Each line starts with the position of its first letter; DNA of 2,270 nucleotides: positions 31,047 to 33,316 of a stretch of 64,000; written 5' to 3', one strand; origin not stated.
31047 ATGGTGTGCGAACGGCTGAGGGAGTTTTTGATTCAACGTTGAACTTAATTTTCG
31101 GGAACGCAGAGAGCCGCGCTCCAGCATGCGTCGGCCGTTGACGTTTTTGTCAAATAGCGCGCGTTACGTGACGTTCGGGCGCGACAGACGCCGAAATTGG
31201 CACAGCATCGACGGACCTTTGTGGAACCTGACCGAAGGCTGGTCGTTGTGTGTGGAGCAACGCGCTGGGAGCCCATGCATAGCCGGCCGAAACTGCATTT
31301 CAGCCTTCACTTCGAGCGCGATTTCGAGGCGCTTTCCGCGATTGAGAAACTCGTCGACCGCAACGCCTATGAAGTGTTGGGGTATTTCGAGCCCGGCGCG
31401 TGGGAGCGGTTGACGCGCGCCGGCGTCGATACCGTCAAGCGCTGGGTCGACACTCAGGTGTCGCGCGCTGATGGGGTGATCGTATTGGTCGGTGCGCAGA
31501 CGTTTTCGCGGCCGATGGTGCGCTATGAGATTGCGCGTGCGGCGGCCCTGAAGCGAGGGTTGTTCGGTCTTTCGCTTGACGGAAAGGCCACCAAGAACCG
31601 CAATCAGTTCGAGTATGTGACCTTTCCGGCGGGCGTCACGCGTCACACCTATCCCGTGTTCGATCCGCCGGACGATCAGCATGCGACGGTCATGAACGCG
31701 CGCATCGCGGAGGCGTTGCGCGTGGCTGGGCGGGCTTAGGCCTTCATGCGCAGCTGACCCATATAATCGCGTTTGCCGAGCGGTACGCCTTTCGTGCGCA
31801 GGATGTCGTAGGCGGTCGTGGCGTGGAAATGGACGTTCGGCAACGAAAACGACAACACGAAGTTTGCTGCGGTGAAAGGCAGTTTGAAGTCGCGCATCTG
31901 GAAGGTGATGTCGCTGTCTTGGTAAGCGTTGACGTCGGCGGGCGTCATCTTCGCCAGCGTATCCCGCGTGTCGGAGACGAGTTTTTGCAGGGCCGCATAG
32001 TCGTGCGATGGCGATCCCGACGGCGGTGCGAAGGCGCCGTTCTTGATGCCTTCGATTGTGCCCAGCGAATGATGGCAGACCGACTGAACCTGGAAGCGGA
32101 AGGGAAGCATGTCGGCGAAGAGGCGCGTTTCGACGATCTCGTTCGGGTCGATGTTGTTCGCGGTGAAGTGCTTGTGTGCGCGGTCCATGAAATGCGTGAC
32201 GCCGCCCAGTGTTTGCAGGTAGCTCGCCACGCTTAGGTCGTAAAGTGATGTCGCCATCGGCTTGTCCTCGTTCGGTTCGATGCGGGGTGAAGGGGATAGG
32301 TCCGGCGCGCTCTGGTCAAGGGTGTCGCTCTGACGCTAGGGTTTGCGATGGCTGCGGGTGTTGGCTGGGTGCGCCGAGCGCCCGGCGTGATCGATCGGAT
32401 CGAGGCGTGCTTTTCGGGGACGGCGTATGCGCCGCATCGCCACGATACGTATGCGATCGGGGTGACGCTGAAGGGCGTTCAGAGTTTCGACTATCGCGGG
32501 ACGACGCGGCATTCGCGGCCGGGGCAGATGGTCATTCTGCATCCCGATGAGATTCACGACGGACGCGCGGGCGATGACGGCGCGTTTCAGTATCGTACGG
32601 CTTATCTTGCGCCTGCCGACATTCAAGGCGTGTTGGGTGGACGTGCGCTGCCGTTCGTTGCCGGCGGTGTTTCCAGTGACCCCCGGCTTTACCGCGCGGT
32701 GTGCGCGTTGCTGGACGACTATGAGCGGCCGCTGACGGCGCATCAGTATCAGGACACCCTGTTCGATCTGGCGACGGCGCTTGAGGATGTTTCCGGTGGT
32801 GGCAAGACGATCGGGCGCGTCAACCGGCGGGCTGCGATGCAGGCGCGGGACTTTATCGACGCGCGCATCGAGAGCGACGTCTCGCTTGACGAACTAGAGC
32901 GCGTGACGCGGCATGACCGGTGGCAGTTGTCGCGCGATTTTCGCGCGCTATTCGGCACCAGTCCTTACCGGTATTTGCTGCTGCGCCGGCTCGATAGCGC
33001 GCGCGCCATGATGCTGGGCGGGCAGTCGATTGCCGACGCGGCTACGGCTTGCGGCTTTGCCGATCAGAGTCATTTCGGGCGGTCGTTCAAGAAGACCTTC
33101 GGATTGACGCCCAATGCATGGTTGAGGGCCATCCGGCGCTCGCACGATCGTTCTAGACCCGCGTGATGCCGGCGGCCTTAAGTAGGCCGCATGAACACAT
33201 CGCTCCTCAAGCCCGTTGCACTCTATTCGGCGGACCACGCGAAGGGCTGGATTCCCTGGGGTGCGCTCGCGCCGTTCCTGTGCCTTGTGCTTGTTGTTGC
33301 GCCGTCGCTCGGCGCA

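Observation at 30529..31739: Stress-promoter-driven ThsB/DUF1863-like TIR-domain gene, divergently paired with a stand-alone degenerate GGDEF-like protein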

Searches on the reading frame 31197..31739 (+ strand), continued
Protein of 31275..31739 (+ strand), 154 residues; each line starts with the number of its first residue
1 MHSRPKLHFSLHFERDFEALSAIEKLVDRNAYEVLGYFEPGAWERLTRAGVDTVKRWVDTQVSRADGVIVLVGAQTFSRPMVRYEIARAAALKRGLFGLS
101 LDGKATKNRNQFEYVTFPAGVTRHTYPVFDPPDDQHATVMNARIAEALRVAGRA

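Call 62: search_solved_structures(query=window:31275-31739:+, max_evalue=1, show_alignments=3)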
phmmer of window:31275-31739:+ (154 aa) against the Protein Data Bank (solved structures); distinct sequences matched with E-value up to 1: 4.
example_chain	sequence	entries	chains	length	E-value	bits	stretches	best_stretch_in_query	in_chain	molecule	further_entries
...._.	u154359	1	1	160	3e-11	46.8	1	5-132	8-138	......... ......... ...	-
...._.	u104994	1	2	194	1.4e-06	31.6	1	2-104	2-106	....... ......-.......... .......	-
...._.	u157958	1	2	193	2.8e-06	30.7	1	7-104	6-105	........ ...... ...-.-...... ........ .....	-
9lc0_M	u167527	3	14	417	0.051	16.8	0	24-58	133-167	Gp64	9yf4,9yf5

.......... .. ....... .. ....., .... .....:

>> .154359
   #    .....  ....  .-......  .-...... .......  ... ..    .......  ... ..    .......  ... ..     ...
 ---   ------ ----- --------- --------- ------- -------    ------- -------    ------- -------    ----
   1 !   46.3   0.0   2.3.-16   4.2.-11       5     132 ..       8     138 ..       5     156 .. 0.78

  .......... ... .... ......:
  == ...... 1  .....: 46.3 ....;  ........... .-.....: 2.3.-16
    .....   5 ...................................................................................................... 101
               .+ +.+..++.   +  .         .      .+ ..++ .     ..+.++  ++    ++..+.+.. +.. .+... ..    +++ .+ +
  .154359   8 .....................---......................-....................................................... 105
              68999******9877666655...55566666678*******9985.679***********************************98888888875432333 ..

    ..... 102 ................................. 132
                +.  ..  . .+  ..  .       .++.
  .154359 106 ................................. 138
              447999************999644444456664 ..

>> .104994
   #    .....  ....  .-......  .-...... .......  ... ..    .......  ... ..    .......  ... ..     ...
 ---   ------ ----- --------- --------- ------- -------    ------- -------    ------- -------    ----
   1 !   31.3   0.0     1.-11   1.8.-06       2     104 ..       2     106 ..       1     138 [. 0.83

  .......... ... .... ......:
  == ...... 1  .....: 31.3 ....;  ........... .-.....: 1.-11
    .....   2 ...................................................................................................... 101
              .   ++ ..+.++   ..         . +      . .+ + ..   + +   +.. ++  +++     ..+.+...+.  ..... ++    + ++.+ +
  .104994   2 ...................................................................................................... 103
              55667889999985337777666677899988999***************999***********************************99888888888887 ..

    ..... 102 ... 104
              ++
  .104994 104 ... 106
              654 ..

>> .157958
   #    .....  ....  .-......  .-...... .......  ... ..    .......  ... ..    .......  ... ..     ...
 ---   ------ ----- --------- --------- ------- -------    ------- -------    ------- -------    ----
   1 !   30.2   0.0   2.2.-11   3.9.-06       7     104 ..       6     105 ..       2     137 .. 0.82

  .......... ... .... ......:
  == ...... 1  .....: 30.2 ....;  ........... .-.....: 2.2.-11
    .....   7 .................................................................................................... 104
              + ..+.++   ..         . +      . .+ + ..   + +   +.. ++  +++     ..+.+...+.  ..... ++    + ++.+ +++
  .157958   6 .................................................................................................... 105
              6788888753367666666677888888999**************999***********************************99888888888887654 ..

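Call 68: find_related_loci(query=A7, collection=metagenome_contigs, flank=6000)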
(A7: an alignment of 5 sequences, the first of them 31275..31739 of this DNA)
Query A7 (154 aa) in metagenome_contigs; peptide patterns used: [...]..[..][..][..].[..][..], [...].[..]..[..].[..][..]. (x = any residue, [..] = any of these).
300 stretches matched a pattern; 55 encode a relative of the query (tblastn E <= 1e-3); 55 distinct loci.
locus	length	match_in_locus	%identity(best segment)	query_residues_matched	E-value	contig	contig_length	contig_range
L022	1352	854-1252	34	6-130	1e-22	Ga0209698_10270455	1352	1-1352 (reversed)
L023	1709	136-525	35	7-131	1e-18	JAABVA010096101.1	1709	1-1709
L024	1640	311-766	32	10-149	1e-18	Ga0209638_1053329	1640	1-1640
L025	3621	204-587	33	9-131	1e-17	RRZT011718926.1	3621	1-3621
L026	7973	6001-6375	33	9-131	4e-17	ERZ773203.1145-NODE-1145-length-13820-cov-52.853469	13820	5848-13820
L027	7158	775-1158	33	9-131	6e-17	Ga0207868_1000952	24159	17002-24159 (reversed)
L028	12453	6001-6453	30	9-154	9e-17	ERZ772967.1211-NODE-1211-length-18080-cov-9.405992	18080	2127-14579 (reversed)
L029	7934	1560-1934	32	9-131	1e-16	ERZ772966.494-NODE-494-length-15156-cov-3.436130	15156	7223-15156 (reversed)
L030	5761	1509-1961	29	9-154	2e-16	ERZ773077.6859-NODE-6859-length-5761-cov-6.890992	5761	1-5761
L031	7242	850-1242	30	3-131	2e-16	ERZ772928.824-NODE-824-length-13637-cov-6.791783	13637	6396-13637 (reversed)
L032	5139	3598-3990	30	3-131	2e-16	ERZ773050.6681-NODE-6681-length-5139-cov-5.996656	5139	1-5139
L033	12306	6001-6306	33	9-113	5e-16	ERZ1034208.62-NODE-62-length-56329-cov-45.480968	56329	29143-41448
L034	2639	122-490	34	25-139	2e-16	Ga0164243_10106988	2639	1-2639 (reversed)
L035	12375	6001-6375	32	9-131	2e-16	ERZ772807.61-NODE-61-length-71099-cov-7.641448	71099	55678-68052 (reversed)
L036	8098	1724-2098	32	9-131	2e-16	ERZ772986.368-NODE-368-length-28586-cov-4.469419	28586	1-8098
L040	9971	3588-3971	31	9-131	3e-16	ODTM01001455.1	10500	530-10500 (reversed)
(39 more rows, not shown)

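Call 71: search_protein_families(library=padloc, alignment_id=A8, max_evalue=0.00001)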
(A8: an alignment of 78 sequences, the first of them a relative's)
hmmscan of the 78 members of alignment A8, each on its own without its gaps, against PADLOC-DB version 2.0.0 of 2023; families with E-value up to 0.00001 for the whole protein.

A. member 1, L022:85-639:- (184 aa): 0 families

B. families by the number of members that match (of 78 scanned): 101 families (the first 25 are shown)
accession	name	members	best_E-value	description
PDLC00441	ThsC2|ThsC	31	1.1e-21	HIT family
PDLC04686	PDC-M50A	30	3.1e-25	-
PDLC04685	PDC-M50A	30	5.8e-24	-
PDLC04687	PDC-M50A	30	4.8e-17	-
PDLC04684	PDC-M50A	30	3.5e-11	-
PDLC03141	Specificity_I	2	7e-45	Type I specificity subunit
PDLC03125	Specificity_I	2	1.5e-34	Type I specificity subunit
PDLC03069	Specificity_I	2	8.4e-23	Type I specificity subunit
PDLC03105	Specificity_I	2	8.9e-20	Type I specificity subunit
PDLC03187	Specificity_I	2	2e-16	Type I specificity subunit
PDLC03148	Specificity_I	2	3e-15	Type I specificity subunit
PDLC03086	Specificity_I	2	4.5e-15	Type I specificity subunit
PDLC03164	Specificity_I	2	8.2e-12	Type I specificity subunit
PDLC03089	Specificity_I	2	8.3e-12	Type I specificity subunit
PDLC03030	MTase_I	1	2.7e-64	Type I methyltransferase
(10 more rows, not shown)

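Call 72: search_protein_families(library=pfam, proteins=[L010:1504-1887:+, L010:2440-2637:+, L026:6474-7337:+, L040:3931-4959:+, L040:2592-3449:+, L029:2006-2902:+, L035:5291-5812:+], max_evalue=0.01)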
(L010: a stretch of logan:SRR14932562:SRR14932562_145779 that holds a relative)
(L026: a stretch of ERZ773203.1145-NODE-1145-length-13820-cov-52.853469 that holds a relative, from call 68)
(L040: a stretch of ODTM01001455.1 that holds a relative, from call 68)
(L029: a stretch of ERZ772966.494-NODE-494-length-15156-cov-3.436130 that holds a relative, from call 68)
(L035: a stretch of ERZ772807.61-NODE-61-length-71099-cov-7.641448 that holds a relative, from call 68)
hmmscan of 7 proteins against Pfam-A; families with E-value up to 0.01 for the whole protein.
L010:1504-1887:+ (127 aa): 0 families

L010:2440-2637:+ (66 aa): 0 families

L026:6474-7337:+ (287 aa): 3 families
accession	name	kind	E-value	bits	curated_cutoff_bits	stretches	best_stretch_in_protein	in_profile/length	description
PF01230.28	HIT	-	4.7e-24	85.3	21.5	1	23-109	9-95/98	HIT domain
PF11969.13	DcpS_C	-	2e-08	35.1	24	1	7-107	2-100/114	Scavenger mRNA decapping enzyme C-term binding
PF04677.20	CwfJ_C_1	-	0.0004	20.7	21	1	5-108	12-108/122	Protein similar to CwfJ C-terminus 1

L040:3931-4959:+ (342 aa): 2 families
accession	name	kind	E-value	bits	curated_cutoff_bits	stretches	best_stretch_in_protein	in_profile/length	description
PF01230.28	HIT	-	2.6e-21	76.5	21.5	1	55-145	5-95/98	HIT domain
PF11969.13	DcpS_C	-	1.2e-10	42.3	24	1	43-143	2-100/114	Scavenger mRNA decapping enzyme C-term binding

L040:2592-3449:+ (285 aa): 15 families
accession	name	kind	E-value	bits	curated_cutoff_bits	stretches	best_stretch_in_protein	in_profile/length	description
PF13384.12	HTH_23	-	6.3e-08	32.6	24.6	1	197-224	13-40/50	Homeodomain-like domain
PF13518.12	HTH_28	-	1.4e-07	31.9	25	0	195-224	6-35/52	Helix-turn-helix domain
PF13936.12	HTH_38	-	6.8e-07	29.4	27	1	198-224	17-43/44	Helix-turn-helix domain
PF08281.18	Sigma70_r4_2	-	1e-06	28.7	25.7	1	193-224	18-49/54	Sigma-70, region 4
PF13551.12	HTH_29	-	6.1e-06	26.7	28.1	0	199-224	9-35/64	Winged helix-turn helix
PF12802.13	MarR_2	-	4.7e-05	23.9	27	0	202-224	21-43/61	MarR family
PF13542.12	HTH_Tnp_ISL3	-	7.7e-05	22.5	27.4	0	242-271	20-48/51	Helix-turn-helix domain of transposase family ISL3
PF01381.28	HTH_3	-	9.2e-05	22.8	23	0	200-218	8-26/55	Helix-turn-helix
PF04967.18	HTH_10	-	0.0011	19.2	23.1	0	202-224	24-46/53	HTH DNA binding domain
PF13730.12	HTH_36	-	0.0017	18.5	25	0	203-223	27-47/55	Helix-turn-helix domain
PF01527.26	HTH_Tnp_1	-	0.0021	18.7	24.1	0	199-219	21-41/75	Transposase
PF08279.18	HTH_11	-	0.0024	18.1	25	0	203-221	17-35/55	HTH domain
PF13556.12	HTH_30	-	0.0037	17.5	27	1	200-225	11-36/59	PucR C-terminal helix-turn-helix domain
PF13412.12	HTH_24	-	0.0064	16.5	21.9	0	201-224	17-40/48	Winged helix-turn-helix DNA-binding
PF12728.13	HTH_17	-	0.0095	16.6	27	0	203-232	3-32/51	Helix-turn-helix domain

L029:2006-2902:+ (298 aa): 3 families
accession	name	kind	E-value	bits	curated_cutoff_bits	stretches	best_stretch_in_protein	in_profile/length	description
PF01230.28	HIT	-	5.8e-23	81.8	21.5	1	34-120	9-95/98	HIT domain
PF11969.13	DcpS_C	-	8.5e-10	39.6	24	1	18-118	2-100/114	Scavenger mRNA decapping enzyme C-term binding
PF04677.20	CwfJ_C_1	-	0.00045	20.5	21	1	34-119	29-108/122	Protein similar to CwfJ C-terminus 1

L035:5291-5812:+ (173 aa): 0 families

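Call 83: find_encoding_contigs(protein=P0057, flank=5000, max_places=3)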
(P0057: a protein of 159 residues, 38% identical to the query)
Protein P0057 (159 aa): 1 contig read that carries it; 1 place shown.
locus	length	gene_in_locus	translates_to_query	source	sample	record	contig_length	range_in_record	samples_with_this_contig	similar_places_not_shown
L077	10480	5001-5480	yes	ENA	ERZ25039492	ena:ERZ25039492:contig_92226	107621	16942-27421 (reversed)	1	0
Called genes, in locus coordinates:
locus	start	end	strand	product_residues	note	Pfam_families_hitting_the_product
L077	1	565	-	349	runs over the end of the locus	-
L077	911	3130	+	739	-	-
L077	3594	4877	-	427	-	PF12625:Arabinose_bd, PF12833:HTH_18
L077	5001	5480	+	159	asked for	PF08937:ThsB_TIR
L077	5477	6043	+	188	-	-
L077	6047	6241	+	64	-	-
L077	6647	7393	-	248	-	PF00258:Flavodoxin_1 (weak), PF03358:FMN_red (faint), PF12724:Flavodoxin_5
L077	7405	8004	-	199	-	-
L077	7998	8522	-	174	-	PF11583:AurF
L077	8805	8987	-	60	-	-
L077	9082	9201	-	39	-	-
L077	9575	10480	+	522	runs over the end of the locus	PF00512:HisKA, PF02518:HATPase_c, PF00072:Response_reg, PF00196:GerE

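Call 84: find_encoding_contigs(protein=P0059, flank=5000, max_places=3)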
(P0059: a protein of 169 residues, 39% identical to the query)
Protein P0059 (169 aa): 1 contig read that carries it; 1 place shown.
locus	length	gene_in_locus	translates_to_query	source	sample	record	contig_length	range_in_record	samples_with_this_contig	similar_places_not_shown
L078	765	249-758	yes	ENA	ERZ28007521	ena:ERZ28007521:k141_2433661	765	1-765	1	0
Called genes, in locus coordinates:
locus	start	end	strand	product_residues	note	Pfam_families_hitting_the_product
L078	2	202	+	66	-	?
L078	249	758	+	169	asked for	PF08937:ThsB_TIR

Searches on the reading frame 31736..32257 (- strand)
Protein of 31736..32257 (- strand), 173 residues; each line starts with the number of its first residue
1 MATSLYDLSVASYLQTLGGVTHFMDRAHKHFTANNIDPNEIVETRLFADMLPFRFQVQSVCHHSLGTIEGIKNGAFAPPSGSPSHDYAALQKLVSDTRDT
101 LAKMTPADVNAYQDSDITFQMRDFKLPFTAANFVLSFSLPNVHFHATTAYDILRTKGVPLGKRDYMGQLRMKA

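Call 4: search_protein_families(library=pfam, proteins=[window:31736-32257:-], max_evalue=1)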
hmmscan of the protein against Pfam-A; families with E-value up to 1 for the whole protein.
window:31736-32257:- (173 aa): 2 families
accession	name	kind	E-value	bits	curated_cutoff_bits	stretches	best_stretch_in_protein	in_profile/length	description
PF09351.15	DUF1993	-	2.4e-46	158.1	23.4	1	5-166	1-161/161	Domain of unknown function (DUF1993)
PF22121.2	MtxA_C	-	0.045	14.4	27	1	6-40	21-54/81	Magnetotaxis protein MtxA, C-terminal domain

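Call 42: search_protein_families(library=padloc, proteins=[window:31736-32257:-], max_evalue=0.01)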
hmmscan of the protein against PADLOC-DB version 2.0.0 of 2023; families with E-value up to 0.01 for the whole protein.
window:31736-32257:- (173 aa): 0 families

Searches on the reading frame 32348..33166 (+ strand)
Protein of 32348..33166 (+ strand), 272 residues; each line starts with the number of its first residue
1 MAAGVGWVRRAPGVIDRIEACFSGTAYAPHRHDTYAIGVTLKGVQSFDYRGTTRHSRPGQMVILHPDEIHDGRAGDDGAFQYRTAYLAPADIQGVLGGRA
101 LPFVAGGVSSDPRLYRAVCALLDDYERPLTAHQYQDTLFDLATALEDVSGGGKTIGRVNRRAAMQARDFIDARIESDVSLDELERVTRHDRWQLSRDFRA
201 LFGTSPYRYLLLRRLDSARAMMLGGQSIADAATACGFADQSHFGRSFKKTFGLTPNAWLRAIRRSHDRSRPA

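Call 4: search_protein_families(library=pfam, proteins=[window:32348-33166:+], max_evalue=1)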
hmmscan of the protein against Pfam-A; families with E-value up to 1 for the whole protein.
window:32348-33166:+ (272 aa): 4 families
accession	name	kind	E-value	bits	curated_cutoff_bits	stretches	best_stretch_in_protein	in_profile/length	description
PF02311.25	AraC_binding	-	3.9e-25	88.6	21.1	1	13-134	2-121/135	AraC-like ligand binding domain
PF12833.13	HTH_18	-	4.5e-22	78.6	33.6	1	190-260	8-79/80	Helix-turn-helix domain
PF00165.29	HTH_AraC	-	1.6e-13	50.9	26.6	1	225-260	8-42/42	Bacterial regulatory helix-turn-helix proteins, AraC family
PF07883.17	Cupin_2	-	0.027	14.6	27.2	1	25-78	9-62/70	Cupin domain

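Call 42: search_protein_families(library=padloc, proteins=[window:32348-33166:+], max_evalue=0.01)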
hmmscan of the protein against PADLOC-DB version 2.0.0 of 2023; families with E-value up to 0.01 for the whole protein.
window:32348-33166:+ (272 aa): 0 families
